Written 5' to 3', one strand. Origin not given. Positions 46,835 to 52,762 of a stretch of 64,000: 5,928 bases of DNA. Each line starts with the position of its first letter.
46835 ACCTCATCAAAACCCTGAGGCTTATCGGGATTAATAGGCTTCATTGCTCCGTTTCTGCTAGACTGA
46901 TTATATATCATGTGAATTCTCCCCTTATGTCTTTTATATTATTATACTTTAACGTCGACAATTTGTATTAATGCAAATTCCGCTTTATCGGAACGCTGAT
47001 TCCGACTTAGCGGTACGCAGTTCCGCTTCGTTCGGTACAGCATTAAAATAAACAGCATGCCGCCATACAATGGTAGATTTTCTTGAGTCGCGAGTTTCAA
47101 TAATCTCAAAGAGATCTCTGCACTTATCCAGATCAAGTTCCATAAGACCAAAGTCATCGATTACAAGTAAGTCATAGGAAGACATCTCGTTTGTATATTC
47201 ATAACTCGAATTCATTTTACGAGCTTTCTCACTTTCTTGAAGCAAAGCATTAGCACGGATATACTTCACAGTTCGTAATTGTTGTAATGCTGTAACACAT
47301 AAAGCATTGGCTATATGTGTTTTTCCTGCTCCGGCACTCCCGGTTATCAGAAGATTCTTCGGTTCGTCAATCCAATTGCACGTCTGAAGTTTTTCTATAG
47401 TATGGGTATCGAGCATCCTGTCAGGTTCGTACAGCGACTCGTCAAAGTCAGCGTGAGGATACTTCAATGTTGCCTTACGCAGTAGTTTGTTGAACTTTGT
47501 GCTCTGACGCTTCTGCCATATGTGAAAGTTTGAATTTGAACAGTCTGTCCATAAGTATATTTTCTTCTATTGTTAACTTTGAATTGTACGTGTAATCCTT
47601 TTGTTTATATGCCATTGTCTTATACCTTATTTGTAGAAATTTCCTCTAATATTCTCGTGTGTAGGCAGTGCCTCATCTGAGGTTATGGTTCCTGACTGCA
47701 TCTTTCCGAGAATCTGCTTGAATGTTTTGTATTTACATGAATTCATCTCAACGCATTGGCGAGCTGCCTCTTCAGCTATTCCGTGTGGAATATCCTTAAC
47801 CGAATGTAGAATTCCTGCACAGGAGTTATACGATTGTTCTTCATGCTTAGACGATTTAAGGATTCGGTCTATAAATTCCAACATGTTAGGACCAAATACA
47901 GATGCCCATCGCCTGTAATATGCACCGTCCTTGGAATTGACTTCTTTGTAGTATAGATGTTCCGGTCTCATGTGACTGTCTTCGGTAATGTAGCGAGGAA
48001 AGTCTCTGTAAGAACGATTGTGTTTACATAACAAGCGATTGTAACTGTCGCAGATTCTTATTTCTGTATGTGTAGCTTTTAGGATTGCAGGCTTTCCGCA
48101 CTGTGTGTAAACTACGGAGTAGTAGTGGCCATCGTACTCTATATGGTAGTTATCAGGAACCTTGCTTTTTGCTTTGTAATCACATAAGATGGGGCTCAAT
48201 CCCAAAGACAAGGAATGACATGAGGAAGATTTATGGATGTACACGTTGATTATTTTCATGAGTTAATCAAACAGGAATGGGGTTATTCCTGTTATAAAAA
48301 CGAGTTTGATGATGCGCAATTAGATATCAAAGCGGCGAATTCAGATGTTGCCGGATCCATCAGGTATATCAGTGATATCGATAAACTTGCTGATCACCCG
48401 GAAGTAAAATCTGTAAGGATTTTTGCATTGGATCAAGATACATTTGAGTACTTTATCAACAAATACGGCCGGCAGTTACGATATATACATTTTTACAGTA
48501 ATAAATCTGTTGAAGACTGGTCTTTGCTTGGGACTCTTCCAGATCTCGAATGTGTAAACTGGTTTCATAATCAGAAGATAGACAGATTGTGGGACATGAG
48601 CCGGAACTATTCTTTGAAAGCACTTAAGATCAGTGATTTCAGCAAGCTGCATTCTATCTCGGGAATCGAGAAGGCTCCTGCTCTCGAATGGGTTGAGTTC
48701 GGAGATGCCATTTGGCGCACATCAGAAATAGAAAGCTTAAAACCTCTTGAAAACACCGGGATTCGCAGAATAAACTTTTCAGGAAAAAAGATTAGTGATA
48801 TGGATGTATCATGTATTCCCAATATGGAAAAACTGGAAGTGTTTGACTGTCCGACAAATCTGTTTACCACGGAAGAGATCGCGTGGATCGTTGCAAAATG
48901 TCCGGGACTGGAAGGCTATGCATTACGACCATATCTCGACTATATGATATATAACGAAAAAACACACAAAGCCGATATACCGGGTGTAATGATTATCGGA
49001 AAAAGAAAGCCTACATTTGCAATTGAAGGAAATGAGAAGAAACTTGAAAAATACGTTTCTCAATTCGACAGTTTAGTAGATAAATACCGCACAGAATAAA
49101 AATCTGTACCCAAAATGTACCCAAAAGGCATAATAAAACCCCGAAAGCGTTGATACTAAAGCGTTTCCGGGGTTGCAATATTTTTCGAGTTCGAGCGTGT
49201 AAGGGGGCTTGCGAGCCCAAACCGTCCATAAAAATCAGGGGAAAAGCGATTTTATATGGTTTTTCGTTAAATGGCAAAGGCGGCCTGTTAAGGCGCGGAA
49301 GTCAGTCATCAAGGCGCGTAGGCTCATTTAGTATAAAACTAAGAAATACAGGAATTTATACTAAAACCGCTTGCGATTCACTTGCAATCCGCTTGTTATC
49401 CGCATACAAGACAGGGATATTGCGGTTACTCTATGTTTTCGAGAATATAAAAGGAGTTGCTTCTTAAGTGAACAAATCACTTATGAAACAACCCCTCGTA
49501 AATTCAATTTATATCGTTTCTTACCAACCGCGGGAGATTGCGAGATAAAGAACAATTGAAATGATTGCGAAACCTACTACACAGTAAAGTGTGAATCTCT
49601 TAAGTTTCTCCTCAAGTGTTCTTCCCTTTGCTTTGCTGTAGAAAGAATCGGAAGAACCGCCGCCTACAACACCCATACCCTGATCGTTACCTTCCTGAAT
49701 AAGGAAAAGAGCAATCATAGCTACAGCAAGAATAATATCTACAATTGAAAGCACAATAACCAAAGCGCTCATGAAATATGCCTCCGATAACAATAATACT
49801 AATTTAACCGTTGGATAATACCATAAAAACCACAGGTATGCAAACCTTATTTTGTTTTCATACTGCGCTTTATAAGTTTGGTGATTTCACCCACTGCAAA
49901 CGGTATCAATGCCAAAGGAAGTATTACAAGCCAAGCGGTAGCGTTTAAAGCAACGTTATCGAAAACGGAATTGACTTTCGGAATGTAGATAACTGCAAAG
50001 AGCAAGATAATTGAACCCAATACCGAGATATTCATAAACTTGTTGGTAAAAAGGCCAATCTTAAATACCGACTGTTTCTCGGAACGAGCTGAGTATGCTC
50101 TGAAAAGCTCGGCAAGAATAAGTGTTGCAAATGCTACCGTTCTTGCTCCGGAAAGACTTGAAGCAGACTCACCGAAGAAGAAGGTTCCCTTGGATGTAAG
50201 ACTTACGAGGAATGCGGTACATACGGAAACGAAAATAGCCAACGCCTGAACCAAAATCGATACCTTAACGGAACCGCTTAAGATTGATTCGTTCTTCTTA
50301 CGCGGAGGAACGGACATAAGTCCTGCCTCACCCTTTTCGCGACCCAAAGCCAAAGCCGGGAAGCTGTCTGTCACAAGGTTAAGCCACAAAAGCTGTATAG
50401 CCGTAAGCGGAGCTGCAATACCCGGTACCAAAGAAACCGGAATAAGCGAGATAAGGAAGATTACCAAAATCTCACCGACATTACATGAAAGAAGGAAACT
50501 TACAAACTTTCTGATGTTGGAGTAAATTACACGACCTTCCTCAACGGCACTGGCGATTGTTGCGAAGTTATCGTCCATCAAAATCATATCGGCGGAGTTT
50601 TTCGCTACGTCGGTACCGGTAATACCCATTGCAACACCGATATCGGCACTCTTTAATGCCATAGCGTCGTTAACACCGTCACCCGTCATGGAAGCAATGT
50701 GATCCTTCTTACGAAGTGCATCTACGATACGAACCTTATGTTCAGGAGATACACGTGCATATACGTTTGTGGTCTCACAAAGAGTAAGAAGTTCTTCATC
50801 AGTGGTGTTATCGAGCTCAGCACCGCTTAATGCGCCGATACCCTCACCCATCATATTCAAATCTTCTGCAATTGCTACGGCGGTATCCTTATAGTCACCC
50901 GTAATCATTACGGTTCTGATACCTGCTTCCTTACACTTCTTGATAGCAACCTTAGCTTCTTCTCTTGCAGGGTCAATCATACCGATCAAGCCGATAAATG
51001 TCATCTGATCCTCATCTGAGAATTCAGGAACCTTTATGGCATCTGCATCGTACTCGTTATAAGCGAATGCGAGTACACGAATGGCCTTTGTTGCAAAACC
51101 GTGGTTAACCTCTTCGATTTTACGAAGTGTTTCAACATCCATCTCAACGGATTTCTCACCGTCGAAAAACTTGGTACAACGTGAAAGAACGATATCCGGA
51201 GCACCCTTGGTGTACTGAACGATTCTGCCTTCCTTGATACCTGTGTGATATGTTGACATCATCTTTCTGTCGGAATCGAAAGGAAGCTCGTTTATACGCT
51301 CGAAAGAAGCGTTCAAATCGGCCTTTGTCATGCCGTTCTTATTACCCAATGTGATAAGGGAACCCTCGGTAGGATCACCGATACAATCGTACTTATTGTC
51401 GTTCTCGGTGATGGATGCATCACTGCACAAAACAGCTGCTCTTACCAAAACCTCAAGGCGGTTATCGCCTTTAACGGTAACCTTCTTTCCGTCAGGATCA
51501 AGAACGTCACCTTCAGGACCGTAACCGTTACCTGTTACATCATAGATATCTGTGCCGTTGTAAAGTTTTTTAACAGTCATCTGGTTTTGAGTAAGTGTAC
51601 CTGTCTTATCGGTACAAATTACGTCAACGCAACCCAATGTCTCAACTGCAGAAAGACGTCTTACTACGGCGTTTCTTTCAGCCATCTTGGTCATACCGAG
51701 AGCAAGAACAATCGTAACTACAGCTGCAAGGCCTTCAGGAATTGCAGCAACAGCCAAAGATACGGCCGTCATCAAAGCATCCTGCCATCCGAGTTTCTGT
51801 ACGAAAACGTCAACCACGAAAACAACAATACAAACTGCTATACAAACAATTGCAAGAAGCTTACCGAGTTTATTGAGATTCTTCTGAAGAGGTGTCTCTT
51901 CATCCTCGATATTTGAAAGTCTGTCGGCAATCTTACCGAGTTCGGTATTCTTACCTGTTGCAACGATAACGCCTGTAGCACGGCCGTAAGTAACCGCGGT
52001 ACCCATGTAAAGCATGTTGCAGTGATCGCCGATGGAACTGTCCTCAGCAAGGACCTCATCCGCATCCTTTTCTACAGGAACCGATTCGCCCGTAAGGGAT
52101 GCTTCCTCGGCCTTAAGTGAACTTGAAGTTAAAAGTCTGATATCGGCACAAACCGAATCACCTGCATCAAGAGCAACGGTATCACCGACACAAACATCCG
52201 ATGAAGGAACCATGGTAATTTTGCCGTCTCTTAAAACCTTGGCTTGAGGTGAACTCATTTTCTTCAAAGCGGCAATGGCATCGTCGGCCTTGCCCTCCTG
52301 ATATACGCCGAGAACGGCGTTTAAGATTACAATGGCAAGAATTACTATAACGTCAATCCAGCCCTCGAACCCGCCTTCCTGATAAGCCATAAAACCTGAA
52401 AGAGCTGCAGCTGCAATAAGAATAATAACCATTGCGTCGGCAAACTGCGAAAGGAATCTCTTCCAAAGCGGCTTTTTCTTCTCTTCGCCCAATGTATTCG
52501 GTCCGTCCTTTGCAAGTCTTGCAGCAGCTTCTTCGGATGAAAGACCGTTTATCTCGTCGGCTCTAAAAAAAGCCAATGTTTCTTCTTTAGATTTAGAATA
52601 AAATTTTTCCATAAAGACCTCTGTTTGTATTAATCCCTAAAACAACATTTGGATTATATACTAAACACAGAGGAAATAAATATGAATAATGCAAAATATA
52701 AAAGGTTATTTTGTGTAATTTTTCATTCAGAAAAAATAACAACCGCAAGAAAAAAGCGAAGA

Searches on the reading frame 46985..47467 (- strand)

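Call 40: search_protein_families(library=pfam, proteins=[window:46985-47467:-], max_evalue=0.001)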
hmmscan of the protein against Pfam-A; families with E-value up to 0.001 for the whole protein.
window:46985-47467:- (160 aa): 9 families
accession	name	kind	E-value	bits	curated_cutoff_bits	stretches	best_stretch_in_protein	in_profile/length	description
PF01695.23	IstB_IS21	-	2.6e-25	89.8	24.1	1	4-134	60-190/238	IstB-like ATP binding protein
PF00308.24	Bac_DnaA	-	2.6e-09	37.9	23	1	38-125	36-125/162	Bacterial DnaA ATPAse domain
PF20720.3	nSTAND3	-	1.7e-05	25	27.2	1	33-72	14-52/155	Novel STAND NTPase 3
PF25199.1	nSTAND_NTPase5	-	8e-05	22.9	34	1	15-109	20-108/145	Novel STAND NTPase 5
PF00910.28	RNA_helicase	-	0.00011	23.1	21.5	1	40-127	2-76/105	RNA helicase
PF03266.21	NTPase_1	-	0.00019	21.8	23.9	0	93-121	91-119/168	NTPase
PF02562.22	PhoH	-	0.00037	20.5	27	1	22-73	5-56/205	PhoH-like protein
PF09848.15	SLFN-g3_helicase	-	0.00042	20.1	24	1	37-79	2-46/354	Schlafen group 3, DNA/RNA helicase domain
PF13245.12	AAA_19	-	0.00047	20.8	25.1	0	36-67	11-41/134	AAA domain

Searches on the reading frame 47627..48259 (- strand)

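Call 40: search_protein_families(library=pfam, proteins=[window:47627-48259:-], max_evalue=0.001)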
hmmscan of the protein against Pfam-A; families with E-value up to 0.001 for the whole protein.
window:47627-48259:- (210 aa): 1 family
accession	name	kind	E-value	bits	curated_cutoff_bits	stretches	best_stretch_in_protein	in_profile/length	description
PF22483.2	Mu-transpos_C_2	-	6.9e-11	42.2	27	1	25-85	7-66/73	Mu transposase, C-terminal domain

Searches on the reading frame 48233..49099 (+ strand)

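Call 40: search_protein_families(library=pfam, proteins=[window:48233-49099:+], max_evalue=0.001)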
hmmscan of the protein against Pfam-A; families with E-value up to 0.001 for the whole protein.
window:48233-49099:+ (288 aa): 2 families
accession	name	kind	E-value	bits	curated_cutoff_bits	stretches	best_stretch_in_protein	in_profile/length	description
PF12799.13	LRR_4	-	0.00046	20.8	27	0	81-118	2-38/44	Leucine Rich repeats (2 copies)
PF25019.1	LRR_R13L1-DRL21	-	0.0008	19.8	27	0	49-109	62-123/127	R13L1/DRL21 LRRs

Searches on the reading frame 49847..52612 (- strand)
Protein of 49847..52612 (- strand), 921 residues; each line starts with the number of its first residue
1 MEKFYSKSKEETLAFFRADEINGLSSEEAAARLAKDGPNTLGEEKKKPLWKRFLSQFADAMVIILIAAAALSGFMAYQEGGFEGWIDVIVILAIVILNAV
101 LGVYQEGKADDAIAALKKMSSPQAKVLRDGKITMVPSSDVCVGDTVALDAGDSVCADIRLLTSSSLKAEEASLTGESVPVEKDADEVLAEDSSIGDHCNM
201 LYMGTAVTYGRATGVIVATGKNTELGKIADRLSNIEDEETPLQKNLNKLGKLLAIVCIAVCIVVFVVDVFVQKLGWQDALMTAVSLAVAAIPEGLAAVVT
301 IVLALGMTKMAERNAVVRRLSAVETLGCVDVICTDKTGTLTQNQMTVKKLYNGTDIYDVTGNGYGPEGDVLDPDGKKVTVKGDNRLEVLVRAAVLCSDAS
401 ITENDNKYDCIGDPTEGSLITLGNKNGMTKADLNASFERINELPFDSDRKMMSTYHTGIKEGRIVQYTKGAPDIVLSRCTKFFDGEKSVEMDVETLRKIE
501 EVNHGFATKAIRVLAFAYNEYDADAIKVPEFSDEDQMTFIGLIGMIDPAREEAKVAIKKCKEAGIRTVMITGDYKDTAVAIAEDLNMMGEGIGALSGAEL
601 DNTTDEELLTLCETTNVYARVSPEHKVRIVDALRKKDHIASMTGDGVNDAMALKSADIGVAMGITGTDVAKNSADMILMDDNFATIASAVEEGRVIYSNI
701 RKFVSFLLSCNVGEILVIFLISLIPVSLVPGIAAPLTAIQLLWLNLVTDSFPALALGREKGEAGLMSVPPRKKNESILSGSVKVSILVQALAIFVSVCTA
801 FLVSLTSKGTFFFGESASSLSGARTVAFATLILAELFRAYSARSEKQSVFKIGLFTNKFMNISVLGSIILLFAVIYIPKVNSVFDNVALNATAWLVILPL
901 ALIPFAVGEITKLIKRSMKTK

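Call 40: search_protein_families(library=pfam, proteins=[window:49847-52612:-], max_evalue=0.001)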
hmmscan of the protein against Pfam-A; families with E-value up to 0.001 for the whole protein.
window:49847-52612:- (921 aa): 5 families
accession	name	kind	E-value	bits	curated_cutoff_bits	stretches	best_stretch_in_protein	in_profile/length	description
PF00689.26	Cation_ATPase_C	-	5.4e-51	173.3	27.3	1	734-914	2-175/175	Cation transporting ATPase, C-terminus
PF00122.25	E1-E2_ATPase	-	1.4e-50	171.8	28.1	1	118-313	1-181/181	E1-E2 ATPase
PF13246.12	Cation_ATPase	-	3.6e-24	85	21.7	1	394-481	1-90/91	Cation transport ATPase (P-type)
PF00690.31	Cation_ATPase_N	-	1.6e-21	76.1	20.4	1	5-72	2-69/69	Cation transporter/ATPase, N-terminus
PF00702.32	Hydrolase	-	3.1e-15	57.5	26.4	1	329-657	1-191/191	haloacid dehalogenase-like hydrolase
